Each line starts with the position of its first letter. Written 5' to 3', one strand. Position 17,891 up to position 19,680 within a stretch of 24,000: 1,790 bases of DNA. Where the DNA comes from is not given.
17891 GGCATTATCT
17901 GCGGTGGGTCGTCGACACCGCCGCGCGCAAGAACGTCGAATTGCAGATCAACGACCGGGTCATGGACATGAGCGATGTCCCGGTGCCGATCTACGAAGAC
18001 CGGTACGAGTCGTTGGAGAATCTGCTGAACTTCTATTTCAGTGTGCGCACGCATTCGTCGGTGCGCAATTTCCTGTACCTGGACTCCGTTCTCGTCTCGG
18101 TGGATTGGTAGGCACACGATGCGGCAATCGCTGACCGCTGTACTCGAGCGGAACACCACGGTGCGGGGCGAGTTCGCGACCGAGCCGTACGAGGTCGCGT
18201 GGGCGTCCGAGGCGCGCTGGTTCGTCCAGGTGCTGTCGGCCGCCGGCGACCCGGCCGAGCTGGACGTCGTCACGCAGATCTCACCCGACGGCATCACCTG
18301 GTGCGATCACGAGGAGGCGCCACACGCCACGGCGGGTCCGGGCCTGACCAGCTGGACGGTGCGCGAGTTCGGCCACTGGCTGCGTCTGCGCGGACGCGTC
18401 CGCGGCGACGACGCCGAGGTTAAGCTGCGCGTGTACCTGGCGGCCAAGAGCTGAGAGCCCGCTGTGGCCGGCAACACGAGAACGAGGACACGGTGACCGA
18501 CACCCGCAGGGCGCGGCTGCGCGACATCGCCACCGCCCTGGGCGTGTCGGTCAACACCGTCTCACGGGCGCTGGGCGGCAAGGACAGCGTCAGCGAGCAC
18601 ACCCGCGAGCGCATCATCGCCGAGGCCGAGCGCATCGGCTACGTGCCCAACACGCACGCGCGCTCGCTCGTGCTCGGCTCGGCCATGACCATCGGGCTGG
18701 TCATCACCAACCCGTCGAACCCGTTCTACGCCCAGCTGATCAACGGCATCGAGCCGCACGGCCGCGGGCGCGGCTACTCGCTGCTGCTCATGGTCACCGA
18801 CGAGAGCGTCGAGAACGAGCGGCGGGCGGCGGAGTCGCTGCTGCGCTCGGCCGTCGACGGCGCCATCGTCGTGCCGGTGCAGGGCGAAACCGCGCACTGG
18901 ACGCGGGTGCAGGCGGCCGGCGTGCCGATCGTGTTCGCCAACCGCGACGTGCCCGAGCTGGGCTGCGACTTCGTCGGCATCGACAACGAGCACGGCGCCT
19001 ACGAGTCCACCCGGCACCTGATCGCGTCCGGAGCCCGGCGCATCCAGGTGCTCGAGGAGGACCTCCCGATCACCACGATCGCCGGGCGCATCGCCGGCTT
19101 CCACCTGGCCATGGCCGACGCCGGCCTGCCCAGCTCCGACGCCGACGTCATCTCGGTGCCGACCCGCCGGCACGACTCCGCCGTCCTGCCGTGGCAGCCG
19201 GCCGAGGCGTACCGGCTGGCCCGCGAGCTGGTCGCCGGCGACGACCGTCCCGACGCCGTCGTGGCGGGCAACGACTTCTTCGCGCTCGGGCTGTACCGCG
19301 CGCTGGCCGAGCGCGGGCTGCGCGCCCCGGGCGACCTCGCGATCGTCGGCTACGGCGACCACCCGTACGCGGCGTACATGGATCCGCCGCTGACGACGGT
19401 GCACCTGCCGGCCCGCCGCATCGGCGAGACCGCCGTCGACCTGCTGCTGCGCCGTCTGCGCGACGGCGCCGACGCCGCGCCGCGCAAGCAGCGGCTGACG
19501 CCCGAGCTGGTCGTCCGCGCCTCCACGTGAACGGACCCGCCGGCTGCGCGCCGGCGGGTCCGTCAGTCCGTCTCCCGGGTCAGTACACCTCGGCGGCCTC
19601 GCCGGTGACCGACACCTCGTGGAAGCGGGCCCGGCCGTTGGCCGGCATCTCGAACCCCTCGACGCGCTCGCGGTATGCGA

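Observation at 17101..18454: Two-gene module of unknown function bracketed by IclR and LacI regulators and a split ABC importer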

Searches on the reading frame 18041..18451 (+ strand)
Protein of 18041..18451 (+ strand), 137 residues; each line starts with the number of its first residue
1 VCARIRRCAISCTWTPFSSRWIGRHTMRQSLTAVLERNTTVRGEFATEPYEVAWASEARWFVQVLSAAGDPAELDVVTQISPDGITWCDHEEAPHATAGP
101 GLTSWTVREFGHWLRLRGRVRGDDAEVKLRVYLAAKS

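Call 3: search_protein_families(library=pfam, proteins=[window:18041-18451:+], max_evalue=1)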
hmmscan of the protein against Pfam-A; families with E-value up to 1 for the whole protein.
window:18041-18451:+ (137 aa): 1 family
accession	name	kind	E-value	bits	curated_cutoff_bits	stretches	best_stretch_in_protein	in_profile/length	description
PF19912.4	DUF6385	-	1.6e-05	25.3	26.8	1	72-136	18-81/82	Domain of unknown function (DUF6385)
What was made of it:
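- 18119..18454 (+): Gene B: 111-aa partner protein, a single 8-strand jelly roll, at the edge of Pfam DUF6385. PF19912 25.3 bits against a cut-off of 26.8 (call 3).
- On Pfam DUF6385 (PF19912), gene B: 25.3 bits, E 1.6e-5, profile 18-81/82 (call 3).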

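Call 4: search_protein_families(library=ncbifam, proteins=[window:18041-18451:+], max_evalue=1)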
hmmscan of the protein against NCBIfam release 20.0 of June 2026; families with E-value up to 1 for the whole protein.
window:18041-18451:+ (137 aa): 0 families

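Call 11: search_solved_structures(query=window:18119-18451:+, max_evalue=10)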
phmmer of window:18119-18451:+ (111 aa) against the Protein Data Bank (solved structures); distinct sequences matched with E-value up to 10: 4.
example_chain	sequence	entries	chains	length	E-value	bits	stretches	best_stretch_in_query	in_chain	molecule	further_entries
4dxb_A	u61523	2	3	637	0.24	14.5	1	17-58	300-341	Maltose-binding periplasmic protein, Beta-lactamase TEM chimera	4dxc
1aol_A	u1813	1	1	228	0.44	13.7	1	52-101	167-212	GP70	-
9uat_B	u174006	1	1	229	0.46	13.6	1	52-100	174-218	Surface protein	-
9fqt_B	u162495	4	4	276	0.65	13.1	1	52-101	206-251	Surface protein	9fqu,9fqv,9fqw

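Call 13: find_homologous_proteins(query=window:18119-18451:+)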
Query window:18119-18451:+ (111 aa): 647 proteins with E <= 0.001 among 657 candidates; the best 120 are listed.
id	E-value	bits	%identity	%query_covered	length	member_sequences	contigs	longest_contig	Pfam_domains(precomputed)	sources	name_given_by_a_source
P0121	8.3e-59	214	86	100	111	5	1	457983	-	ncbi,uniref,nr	ncbi:hypothetical protein [Jiangella asiatica]|uniref:Uncharacterized protein n=1 Tax=Jiangella asia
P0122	2.7e-50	187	76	100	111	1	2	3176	-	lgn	-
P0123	7.4e-44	166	67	100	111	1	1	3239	-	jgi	jgi:hypothetical protein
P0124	1.5e-43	165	70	100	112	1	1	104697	PF19912.5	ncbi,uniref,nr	ncbi:hypothetical protein G1H11_23205 [Phytoactinopolyspora alkaliphila]|uniref:Uncharacterized prot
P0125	2.1e-43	165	65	100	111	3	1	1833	-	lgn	-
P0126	1.5e-42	162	68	100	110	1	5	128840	-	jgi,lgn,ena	jgi:hypothetical protein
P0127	4.0e-42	160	66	99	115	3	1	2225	PF19912.5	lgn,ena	-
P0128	5.1e-42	160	68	100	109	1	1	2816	-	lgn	-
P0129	5.6e-42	160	68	100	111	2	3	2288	-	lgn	-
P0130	9.9e-42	159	64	100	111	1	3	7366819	PF19912.5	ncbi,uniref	ncbi:hypothetical protein [Micromonospora zhanjiangensis]|uniref:Uncharacterized protein n=1 Tax=Mic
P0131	2.2e-41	158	68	100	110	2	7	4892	-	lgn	-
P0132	3.4e-41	157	67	100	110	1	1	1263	PF19912.5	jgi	jgi:hypothetical protein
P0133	4.4e-41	157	69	100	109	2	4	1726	PF19912.5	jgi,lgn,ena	-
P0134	4.4e-41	157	63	99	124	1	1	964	-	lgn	-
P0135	5.1e-41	157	65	100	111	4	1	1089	-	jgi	jgi:hypothetical protein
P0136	5.9e-41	157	68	100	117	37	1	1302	PF19912.5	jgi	jgi:hypothetical protein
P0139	1.1e-40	156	65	100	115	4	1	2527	PF19912.5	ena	-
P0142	3.1e-40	154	64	100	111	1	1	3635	PF19912.5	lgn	-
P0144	9.8e-40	153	67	100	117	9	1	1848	PF19912.5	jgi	jgi:hypothetical protein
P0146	2.9e-39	151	64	100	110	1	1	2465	PF19912.5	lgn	-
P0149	5.9e-39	150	63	100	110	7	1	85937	PF19912.5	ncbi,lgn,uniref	ncbi:hypothetical protein AB0M47_12815 [Hamadaea sp. NPDC051192]|uniref:hypothetical protein n=1 Tax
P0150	1.8e-38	149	61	100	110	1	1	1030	PF19912.5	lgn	-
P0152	2.7e-38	148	64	100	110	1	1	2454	PF19912.5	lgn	-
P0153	3.6e-38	148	62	100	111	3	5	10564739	PF19912.5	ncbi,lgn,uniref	ncbi:hypothetical protein AB0K18_21480 [Nonomuraea sp. NPDC049421]|uniref:Uncharacterized protein n=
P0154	4.5e-38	147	65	100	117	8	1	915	PF19912.5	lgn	-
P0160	1.9e-37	145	63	100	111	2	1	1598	PF19912.5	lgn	-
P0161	3.3e-37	145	58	100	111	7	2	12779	PF19912.5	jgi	jgi:hypothetical protein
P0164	9.0e-37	143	59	100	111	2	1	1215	PF19912.5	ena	-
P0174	3.6e-36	141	62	100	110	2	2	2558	PF19912.5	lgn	-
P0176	4.4e-36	141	59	100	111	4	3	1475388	PF19912.5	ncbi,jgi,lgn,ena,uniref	ncbi:hypothetical protein [Nonomuraea sp. NPDC049309]|jgi:hypothetical protein|uniref:hypothetical p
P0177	4.5e-36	141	59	100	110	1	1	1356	PF19912.5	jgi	-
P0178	4.6e-36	141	58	100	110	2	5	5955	PF19912.5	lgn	-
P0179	5.3e-36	141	60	99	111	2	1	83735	PF19912.5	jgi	jgi:hypothetical protein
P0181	5.6e-36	141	59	100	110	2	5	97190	PF19912.5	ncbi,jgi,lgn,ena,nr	ncbi:MAG: hypothetical protein IRZ05_09025 [Micromonosporaceae bacterium]|jgi:hypothetical protein|n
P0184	1.2e-35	140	59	100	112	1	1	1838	PF19912.5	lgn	-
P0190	2.7e-35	138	59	100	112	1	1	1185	PF19912.5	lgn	-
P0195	9.6e-35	137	59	100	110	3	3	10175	PF19912.5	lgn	-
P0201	1.9e-34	136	61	100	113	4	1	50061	PF19912.5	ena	-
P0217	2.9e-33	132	58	100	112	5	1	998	PF19912.5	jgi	jgi:hypothetical protein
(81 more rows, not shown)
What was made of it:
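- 18119..18454 (+): 647 homologues (call 13).
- On Pfam DUF6385 (PF19912), gene B: 32 of the 120 listed orthologues carry a precomputed PF19912 hit (call 13).
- Closest known: XepA C-terminal domain / YomS. Same: B scores just under the DUF6385 cut-off, and about a third of its listed orthologues carry that Pfam hit (calls 3, 13).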

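Call 26: predict_structure(alignment_id=A2)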
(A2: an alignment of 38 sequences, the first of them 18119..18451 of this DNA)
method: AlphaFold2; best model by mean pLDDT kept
length: 111 residues; sequences in the alignment: 38
mean_pLDDT: 92.3   pTM: 0.83
mean pLDDT of the five models: 92.3, 91.6, 91.1, 89.9, 88.5
residues with pLDDT >= 90: 90; 70-90: 20; 50-70: 1; < 50: 0
segments of 3 or more residues with pLDDT < 50: none
pLDDT, mean of each block of 10 residues (from residue 1): 88 95 93 96 91 94 87 91 92 94 96 91
secondary structure, 60 per line:
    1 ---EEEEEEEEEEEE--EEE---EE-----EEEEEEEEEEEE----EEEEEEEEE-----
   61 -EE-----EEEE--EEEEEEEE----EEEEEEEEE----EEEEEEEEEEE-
elements in order: E4-15 E18-20 E31-42 E47-55 E69-72 E75-82 E87-95 E100-110
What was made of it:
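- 18119..18454 (+): AF2 pLDDT 92.3 (call 26).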

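Call 31: fold_search(model_id=the predicted structure, library=pdb)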
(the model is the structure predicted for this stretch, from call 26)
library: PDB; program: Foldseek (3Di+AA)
matches with E <= 10: 1780; with E <= 0.001: 34
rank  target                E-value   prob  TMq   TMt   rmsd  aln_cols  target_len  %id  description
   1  3afg_A                3.3e-05  1.00  0.53  0.14   6.5       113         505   11  Crystal structure of ProN-Tk-SP from Thermococcus kodakaraensis (released 2010-08-04)
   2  3afg_B                5.4e-05  1.00  0.52  0.14   6.5       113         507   11  Crystal structure of ProN-Tk-SP from Thermococcus kodakaraensis (released 2010-08-04)
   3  6za2_B                1.0e-04  0.97  0.33  0.05  13.4       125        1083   14  Crystal structure of dimeric latent PorU from Porphyromonas gingivalis (released 2021-09-29)
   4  6i56_A                1.1e-04  1.00  0.65  0.29   3.6       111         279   15  Crystal structure of PBSX exported protein XepA (released 2019-11-20)
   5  6i56_B                1.6e-04  1.00  0.66  0.29   3.5       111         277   15  Crystal structure of PBSX exported protein XepA (released 2019-11-20)
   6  6za2_A                1.6e-04  0.95  0.32  0.05  13.3       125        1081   14  Crystal structure of dimeric latent PorU from Porphyromonas gingivalis (released 2021-09-29)
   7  6i56_C                1.8e-04  1.00  0.66  0.29   3.5       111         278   15  Crystal structure of PBSX exported protein XepA (released 2019-11-20)
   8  5gu5                  1.8e-04  1.00  0.42  0.43   7.1       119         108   13  Crystal structure of p24gamma2 GOLD domain determined by sulfur-SAD (released 2017-01-25)
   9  9f4b_F2               2.3e-04  0.99  0.45  0.15  10.1       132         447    9  Pre-assembled baseplate cup of Klebsiella phage KP1 variant vB_Kpn_Lilla1 (released 2025-05-14)
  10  9f4b_F1               2.6e-04  1.00  0.48  0.15   9.7       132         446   10  Pre-assembled baseplate cup of Klebsiella phage KP1 variant vB_Kpn_Lilla1 (released 2025-05-14)
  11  6i5o_A                2.9e-04  1.00  0.53  0.53   8.0       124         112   10  Crystal structure of SPBc2 prophage-derived protein YomS (released 2019-11-20)
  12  6i56_D                3.1e-04  1.00  0.65  0.29   3.5       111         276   15  Crystal structure of PBSX exported protein XepA (released 2019-11-20)
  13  3x0t_A                3.5e-04  1.00  0.51  0.51   6.0       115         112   13  Crystal structure of PirA (released 2015-08-26)
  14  9i0y_a                3.5e-04  1.00  0.49  0.48   7.8       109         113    8  Recombinant Ena2A fibers (released 2025-03-12)
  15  9i0y_0                3.5e-04  1.00  0.49  0.48   7.8       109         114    8  Recombinant Ena2A fibers (released 2025-03-12)
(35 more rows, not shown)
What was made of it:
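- Closest known: XepA C-terminal domain / YomS. Same: B has the same small 8-strand jelly roll: XepA TM 0.65, rmsd 3.5 over 111 columns (call 31).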

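Call 46: search_solved_structures(query=A2, max_evalue=10, show_alignments=2)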
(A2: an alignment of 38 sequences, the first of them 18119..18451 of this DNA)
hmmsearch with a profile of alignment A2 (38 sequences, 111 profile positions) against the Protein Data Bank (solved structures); distinct sequences matched with E-value up to 10: 0.

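Call 54: search_protein_families(library=phrogs, proteins=[window:18119-18451:+], max_evalue=1)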
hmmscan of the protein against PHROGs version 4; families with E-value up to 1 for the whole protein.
window:18119-18451:+ (111 aa): 2 families
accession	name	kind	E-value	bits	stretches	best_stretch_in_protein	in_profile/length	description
phrog_37354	-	unknown function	0.035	14.3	1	6-60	326-379/396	-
phrog_28061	-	unknown function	0.23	13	1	23-39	3-19/62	-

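Call 55: search_protein_families(library=padloc, proteins=[window:18119-18451:+], max_evalue=1)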
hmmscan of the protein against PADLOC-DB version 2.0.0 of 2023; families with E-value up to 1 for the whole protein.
window:18119-18451:+ (111 aa): 0 families

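Call 72: fold_search(model_id=the predicted structure, library=viral)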
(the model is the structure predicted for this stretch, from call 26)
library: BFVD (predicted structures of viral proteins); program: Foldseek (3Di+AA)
matches with E <= 10: 1927; with E <= 0.001: 329
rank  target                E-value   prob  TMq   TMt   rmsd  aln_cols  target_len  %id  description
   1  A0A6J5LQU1            2.1e-07  1.00  0.85  0.11   1.7       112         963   20  Uncharacterized protein [uncultured Caudovirales phage]
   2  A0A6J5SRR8            2.4e-07  1.00  0.75  0.27   3.7       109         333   24  Uncharacterized protein [uncultured Caudovirales phage]
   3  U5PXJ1                2.5e-07  1.00  0.64  0.44   3.8       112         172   13  Uncharacterized protein [Bacillus phage Staley]
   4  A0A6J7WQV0            2.7e-07  1.00  0.71  0.71   3.6       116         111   16  Uncharacterized protein [uncultured Caudovirales phage]
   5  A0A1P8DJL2            3.5e-07  1.00  0.76  0.60   2.4       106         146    9  (no name in the UniProt tables at hand)
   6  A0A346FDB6            3.7e-07  1.00  0.72  0.38   3.1       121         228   19  Uncharacterized protein [Sphingomonas phage Scott]
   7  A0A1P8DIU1            6.5e-07  1.00  0.74  0.45   3.0       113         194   18  (no name in the UniProt tables at hand)
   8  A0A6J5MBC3            7.8e-07  1.00  0.78  0.60   2.6       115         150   12  Uncharacterized protein [uncultured Caudovirales phage]
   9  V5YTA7                8.3e-07  1.00  0.77  0.74   2.2       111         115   18  Uncharacterized protein [Pseudomonas phage PPpW-3]
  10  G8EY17                1.7e-06  1.00  0.74  0.75   2.6       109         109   12  Uncharacterized protein [Synechococcus phage S-CAM8]
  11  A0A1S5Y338            2.0e-06  1.00  0.75  0.72   2.7       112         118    9  Uncharacterized protein [uncultured archaeal virus]
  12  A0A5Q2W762            2.1e-06  1.00  0.75  0.48   3.4       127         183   12  (no name in the UniProt tables at hand)
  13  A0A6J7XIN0            2.9e-06  1.00  0.48  0.17   7.8       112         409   12  Uncharacterized protein [uncultured Caudovirales phage]
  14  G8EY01                3.9e-06  1.00  0.81  0.73   2.1       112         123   12  Uncharacterized protein [Synechococcus phage S-CAM8]
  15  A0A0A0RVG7            3.9e-06  1.00  0.66  0.54   3.4       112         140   12  Uncharacterized protein [Bacillus phage Pookie]
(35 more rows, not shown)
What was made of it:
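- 18119..18454 (+): Foldseek: XepA C-domain TM 0.65, and phage proteins up to TM 0.85 (calls 31, 72).
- Neighbours of B are binding or assembly jelly rolls (BC2L-C lectin N-domain, TNF-like proteins, phage tail-fibre-type domains; calls 31, 72). Foldseek hits for B: XepA C-domain TM 0.65, YomS, PirA, Cry1Ac domain (call 31), and many uncharacterised phage proteins up to TM 0.85 (call 72).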

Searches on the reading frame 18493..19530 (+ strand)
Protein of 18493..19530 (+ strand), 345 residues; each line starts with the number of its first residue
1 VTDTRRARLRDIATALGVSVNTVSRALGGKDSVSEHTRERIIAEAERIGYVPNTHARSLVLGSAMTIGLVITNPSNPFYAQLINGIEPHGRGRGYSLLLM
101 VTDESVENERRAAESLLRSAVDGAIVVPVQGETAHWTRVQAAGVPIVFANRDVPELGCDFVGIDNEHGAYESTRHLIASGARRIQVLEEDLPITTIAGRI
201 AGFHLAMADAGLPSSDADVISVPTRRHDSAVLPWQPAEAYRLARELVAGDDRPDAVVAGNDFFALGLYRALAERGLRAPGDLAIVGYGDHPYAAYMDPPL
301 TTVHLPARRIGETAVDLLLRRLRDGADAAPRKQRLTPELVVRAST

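Call 7: search_protein_families(library=pfam, proteins=[window:18493-19530:+], max_evalue=0.001)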
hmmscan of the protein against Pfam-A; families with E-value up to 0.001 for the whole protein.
window:18493-19530:+ (345 aa): 4 families
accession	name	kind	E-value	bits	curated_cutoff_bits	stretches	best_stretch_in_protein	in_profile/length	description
PF13377.12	Peripla_BP_3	-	4.1e-33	115.3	26.5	1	174-345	2-167/167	Periplasmic binding protein-like domain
PF00532.27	Peripla_BP_1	-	2.6e-28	99.7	22.2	1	65-322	2-261/281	Periplasmic binding proteins and sugar binding domain of LacI family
PF13407.12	Peripla_BP_4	-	1.5e-17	64.4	35.1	1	67-291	1-220/258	Periplasmic binding protein domain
PF00356.27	LacI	-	5.8e-14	52.1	27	1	9-53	2-46/46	Bacterial regulatory proteins, lacI family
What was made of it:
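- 18493..19530 (+): LacI/RbsR-PurR-like repressor, the third constant gene of the unit. Pfam LacI + Peripla_BP (call 7).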

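Call 59: search_solved_structures(query=window:18493-19527:+, max_evalue=1e-20)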
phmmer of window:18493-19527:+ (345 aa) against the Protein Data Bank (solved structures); distinct sequences matched with E-value up to 1e-20: 48.
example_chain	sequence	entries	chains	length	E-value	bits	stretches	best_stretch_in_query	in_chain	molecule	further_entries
9ny7_A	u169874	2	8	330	3.6e-46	161.2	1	7-344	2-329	Ribose operon repressor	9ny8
1jh9_A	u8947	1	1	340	1.5e-40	142.7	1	8-344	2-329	PURINE NUCLEOTIDE SYNTHESIS REPRESSOR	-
1jft_A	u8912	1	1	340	3.2e-40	141.7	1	8-344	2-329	PURINE NUCLEOTIDE SYNTHESIS REPRESSOR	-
2pua_A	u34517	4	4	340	3.9e-40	141.4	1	8-344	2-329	PURINE REPRESSOR | PROTEIN (PURINE REPRESSOR)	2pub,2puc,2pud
1bdh_A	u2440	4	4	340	3.9e-40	141.4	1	8-344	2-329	PROTEIN (PURINE REPRESSOR) | PROTEIN (PURINE NUCLEOTIDE SYNTHESIS REPRESSOR) | PURINE NUCLEOTIDE SYNTHESIS REPRESSOR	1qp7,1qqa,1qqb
1jfs_A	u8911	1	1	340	4.7e-40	141.1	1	8-344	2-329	PURINE NUCLEOTIDE SYNTHESIS REPRESSOR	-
2pue_A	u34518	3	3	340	7.4e-40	140.5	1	8-344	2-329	PROTEIN (PURINE REPRESSOR ) | PROTEIN (PURINE REPRESSOR)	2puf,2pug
1bdi_A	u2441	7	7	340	7.4e-40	140.5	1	8-344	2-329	PROTEIN (PURINE REPRESSOR) | PROTEIN (PURINE NUCLEOTIDE SYNTHESIS REPRESSOR)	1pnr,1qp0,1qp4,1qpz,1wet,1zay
1vpw_A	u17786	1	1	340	1.4e-39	139.6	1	8-344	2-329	PURINE REPRESSOR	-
1rzr_G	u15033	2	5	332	5e-39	137.8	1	9-322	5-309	Glucose-resistance amylase regulator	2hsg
1zvv_A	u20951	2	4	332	1.3e-38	136.4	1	9-322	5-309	Glucose-resistance amylase regulator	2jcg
5ysz_A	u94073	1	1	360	1.9e-37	132.6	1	4-344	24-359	Transcriptional regulator, LacI family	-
9nt3_D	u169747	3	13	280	8.6e-37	130.4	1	65-345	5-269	Ancestral LacI Transcription Factor | LacI Transcription Factor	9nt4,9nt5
3egc_A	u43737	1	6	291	7.6e-35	124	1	65-329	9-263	putative ribose operon repressor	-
3oqo_A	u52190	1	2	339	1.2e-33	120.1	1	9-322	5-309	Catabolite control protein A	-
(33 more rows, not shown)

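Call 63: search_protein_families(library=ncbifam, proteins=[window:18493-19527:+], max_evalue=1e-10)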
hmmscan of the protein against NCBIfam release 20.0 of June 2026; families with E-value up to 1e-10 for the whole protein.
window:18493-19527:+ (345 aa): 17 families
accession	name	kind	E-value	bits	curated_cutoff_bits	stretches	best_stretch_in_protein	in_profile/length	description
NF007743.0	PRK10423.1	equivalog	4.2e-59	200.3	531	1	7-344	2-329/330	ribose operon transcriptional repressor RbsR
NF047341.1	lactose_RbsR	equivalog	3.2e-58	197.6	382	1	6-345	2-328/331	ribose utilization transcriptional repressor RbsR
NF007979.0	PRK10703.1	equivalog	1.3e-51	175.7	501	1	7-344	2-330/341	HTH-type transcriptional repressor PurR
NF007075.0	PRK09526.1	subfamily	7.2e-49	166.6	340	1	5-345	4-331/358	LacI family DNA-binding transcriptional regulator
NF052440.1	TransRegGNTRPSEAE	equivalog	4.6e-47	160.7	400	1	4-345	3-333/333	HTH-type transcriptional regulator GntR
NF008269.0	PRK11041.1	equivalog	4.1e-44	151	436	1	5-345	8-337/342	DNA-binding transcriptional regulator CytR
NF007449.0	PRK10014.1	subfamily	4.6e-44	150.9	310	1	3-342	3-341/342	Mal regulon transcriptional regulator MalI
NF007706.0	PRK10401.1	equivalog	1.2e-39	136.5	555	1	9-344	4-328/346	HTH-type transcriptional regulator GalS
TIGR01481.1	ccpA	equivalog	5.7e-39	134.4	442.35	1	10-324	6-309/330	catabolite control protein A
NF008002.0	PRK10727.1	equivalog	3.4e-37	128.3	557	1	7-344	2-328/341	HTH-type transcriptional regulator GalR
NF051853.1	TransRegUriRCory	equivalog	1.8e-35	122.6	550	1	8-342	2-321/327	transcriptional regulator UriR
TIGR02417.1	fruct_sucro_rep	subfamily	2.4e-35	122.4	389.55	1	9-342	2-326/327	D-fructose-responsive transcription factor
NF008452.0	PRK11303.1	equivalog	1.4e-33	116.5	385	1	8-340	2-326/332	catabolite repressor/activator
NF047913.1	TransRegIdnR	equivalog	2e-32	112.8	500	1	5-325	4-312/331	DNA-binding transcriptional regulator IdnR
NF011563.0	PRK14987.1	equivalog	8.4e-31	107.4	433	1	5-325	4-312/331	gluconate operon transcriptional repressor GntR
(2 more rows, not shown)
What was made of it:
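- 18493..19530 (+): Closest to RbsR and PurR, below equivalog cut-offs (calls 59, 63).
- The repressor is RbsR/PurR-like (calls 59, 63).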
